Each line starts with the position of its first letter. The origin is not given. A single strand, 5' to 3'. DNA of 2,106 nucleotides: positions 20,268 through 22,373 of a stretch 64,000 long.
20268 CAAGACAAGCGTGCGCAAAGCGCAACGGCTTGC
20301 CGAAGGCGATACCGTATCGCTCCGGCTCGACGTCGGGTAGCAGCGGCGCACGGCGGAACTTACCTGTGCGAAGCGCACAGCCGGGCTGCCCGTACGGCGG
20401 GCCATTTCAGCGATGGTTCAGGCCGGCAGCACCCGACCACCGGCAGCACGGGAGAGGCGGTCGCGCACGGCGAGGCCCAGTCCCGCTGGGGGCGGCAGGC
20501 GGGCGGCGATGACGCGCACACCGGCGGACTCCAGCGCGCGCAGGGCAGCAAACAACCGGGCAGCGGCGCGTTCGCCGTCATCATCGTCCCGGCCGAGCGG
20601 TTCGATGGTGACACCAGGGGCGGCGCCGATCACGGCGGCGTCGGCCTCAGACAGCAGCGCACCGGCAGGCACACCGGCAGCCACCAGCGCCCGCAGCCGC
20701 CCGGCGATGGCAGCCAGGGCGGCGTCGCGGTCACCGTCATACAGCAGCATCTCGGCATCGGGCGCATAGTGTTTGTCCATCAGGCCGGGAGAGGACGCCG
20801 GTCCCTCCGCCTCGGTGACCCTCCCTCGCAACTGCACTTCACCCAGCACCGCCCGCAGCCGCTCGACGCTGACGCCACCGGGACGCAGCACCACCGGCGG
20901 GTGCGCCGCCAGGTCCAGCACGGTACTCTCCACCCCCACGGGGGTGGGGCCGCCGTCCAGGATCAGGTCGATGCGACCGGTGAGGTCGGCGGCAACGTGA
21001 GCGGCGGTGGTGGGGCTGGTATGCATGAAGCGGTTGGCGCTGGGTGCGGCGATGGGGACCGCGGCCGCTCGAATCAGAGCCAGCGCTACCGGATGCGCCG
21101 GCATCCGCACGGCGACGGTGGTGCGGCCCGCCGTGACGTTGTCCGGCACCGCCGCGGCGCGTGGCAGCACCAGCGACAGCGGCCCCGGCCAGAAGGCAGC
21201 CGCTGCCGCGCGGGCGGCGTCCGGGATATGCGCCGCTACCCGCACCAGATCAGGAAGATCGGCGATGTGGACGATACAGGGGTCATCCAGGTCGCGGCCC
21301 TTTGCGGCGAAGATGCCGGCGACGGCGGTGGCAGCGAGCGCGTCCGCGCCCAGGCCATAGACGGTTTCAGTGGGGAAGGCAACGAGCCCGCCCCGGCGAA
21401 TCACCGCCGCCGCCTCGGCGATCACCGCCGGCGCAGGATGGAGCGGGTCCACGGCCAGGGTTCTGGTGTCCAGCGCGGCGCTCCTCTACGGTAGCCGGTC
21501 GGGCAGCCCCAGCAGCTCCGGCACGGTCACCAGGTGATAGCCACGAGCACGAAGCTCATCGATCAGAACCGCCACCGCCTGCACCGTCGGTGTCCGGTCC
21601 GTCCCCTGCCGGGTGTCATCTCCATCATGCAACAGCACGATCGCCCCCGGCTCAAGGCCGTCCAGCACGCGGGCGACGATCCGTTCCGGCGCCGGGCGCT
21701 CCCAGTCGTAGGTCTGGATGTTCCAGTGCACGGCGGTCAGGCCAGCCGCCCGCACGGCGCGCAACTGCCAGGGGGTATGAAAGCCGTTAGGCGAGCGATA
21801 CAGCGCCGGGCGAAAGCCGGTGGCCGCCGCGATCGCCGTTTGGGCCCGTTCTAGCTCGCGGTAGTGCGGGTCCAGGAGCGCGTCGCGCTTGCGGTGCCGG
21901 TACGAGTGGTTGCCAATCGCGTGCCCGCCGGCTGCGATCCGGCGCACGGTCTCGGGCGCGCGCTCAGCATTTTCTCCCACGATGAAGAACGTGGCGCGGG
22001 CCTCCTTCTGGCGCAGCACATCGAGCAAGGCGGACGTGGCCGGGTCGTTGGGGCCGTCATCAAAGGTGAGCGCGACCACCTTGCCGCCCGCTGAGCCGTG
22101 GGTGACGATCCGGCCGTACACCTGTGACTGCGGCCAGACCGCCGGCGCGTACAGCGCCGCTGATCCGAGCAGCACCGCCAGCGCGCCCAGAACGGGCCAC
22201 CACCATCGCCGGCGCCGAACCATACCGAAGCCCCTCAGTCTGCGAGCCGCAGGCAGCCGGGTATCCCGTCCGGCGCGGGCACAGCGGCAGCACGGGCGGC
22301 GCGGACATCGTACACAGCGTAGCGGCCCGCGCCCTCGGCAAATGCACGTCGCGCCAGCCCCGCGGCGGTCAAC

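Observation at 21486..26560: Arn-like aminosugar lipid-modification cluster with a GT2 :: polytopic membrane domain fusion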

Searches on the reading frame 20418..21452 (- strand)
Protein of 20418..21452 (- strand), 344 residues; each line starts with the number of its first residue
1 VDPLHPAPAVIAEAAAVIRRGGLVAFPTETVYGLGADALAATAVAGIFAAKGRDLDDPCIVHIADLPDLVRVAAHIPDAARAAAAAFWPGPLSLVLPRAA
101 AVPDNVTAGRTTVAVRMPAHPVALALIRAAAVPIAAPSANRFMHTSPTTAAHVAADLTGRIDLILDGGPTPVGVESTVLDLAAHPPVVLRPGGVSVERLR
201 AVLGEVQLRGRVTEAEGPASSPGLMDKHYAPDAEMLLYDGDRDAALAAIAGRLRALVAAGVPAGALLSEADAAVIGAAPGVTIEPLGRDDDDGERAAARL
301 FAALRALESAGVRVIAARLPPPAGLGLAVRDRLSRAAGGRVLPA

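Call 3: search_protein_families(library=pfam, proteins=[window:20418-21452:-], max_evalue=0.01)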
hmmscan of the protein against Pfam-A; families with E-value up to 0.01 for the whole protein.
window:20418-21452:- (344 aa): 2 families
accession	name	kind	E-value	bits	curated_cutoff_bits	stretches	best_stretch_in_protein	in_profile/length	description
PF01300.24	Sua5_yciO_yrdC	-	3.2e-56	190.1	25.1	1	17-192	2-178/178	Telomere recombination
PF03481.19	Sua5_C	-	2.1e-23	83.8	22.9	1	194-338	1-136/136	Threonylcarbamoyl-AMP synthase, C-terminal domain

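Call 4: search_protein_families(library=ncbifam, proteins=[window:20418-21452:-], max_evalue=0.01)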
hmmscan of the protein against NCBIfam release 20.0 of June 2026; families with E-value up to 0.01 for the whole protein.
window:20418-21452:- (344 aa): 2 families
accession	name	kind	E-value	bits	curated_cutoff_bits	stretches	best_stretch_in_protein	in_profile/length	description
TIGR00057.1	TIGR00057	equivalog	2.9e-55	186.6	123.2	1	3-203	3-201/202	L-threonylcarbamoyladenylate synthase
NF007919.1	PRK10634.1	equivalog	2.6e-21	75.9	175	1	16-166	3-154/176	L-threonylcarbamoyladenylate synthase type 1 TsaC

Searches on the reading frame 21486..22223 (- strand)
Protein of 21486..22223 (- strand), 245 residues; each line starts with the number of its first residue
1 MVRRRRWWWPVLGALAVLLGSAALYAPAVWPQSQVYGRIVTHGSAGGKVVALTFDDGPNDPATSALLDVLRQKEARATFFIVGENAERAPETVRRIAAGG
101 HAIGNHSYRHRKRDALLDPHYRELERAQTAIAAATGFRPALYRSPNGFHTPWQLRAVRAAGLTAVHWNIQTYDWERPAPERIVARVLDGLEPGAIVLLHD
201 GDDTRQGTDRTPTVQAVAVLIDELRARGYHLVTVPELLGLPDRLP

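Call 3: search_protein_families(library=pfam, proteins=[window:21486-22223:-], max_evalue=0.01)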
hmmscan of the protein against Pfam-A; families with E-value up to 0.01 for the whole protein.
window:21486-22223:- (245 aa): 1 family
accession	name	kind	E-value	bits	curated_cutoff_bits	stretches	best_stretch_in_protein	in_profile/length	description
PF01522.26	Polysacc_deac_1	-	6.3e-31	107.3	23.1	1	44-165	3-124/124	Polysaccharide deacetylase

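Call 4: search_protein_families(library=ncbifam, proteins=[window:21486-22223:-], max_evalue=0.01)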
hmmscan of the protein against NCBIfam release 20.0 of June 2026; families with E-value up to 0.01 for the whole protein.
window:21486-22223:- (245 aa): 10 families
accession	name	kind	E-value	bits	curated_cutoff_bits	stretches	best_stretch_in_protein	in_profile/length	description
TIGR02764.1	spore_ybaN_pdaB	equivalog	1.3e-48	165.3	237.4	1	47-238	5-191/191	polysaccharide deacetylase family sporulation protein PdaB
TIGR04243.1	nodulat_NodB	equivalog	3.9e-43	147.3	240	1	49-235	3-197/197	chitooligosaccharide deacetylase NodB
NF045821.1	PgAcgDacpgdA1_Bac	equivalog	2.1e-37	128.5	400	1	48-238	88-275/282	peptidoglycan-N-acetylglucosamine deacetylase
TIGR02884.1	spore_pdaA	equivalog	3.8e-29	102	298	1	43-237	32-223/224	delta-lactam-biosynthetic de-N-acetylase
TIGR02873.1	spore_ylxY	hypoth_equivalog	6.6e-28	97.7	391.5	1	43-238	80-267/268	probable sporulation protein, polysaccharide deacetylase family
NF045820.1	PgAcgDacpgdA_Strep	equivalog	9.6e-28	97.2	800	1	47-239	267-449/463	peptidoglycan-N-acetylglucosamine deacetylase PgdA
NF045822.1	PgAcgDacpgdA2_Bac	equivalog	1.8e-26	93.1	400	1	48-232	70-256/274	peptidoglycan-N-acetylglucosamine deacetylase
TIGR03006.1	pepcterm_polyde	equivalog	1.6e-13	50.4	276.2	1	63-146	36-120/272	XrtA system polysaccharide deacetylase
NF050820.1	PolSacchBiosHfsH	equivalog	2.1e-05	24.3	400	1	49-133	35-127/249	oligosaccharide deacetylase HfsH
TIGR03212.1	uraD_N-term-dom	equivalog_domain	0.0012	18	424.6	1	68-140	84-157/297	allantoinase PuuE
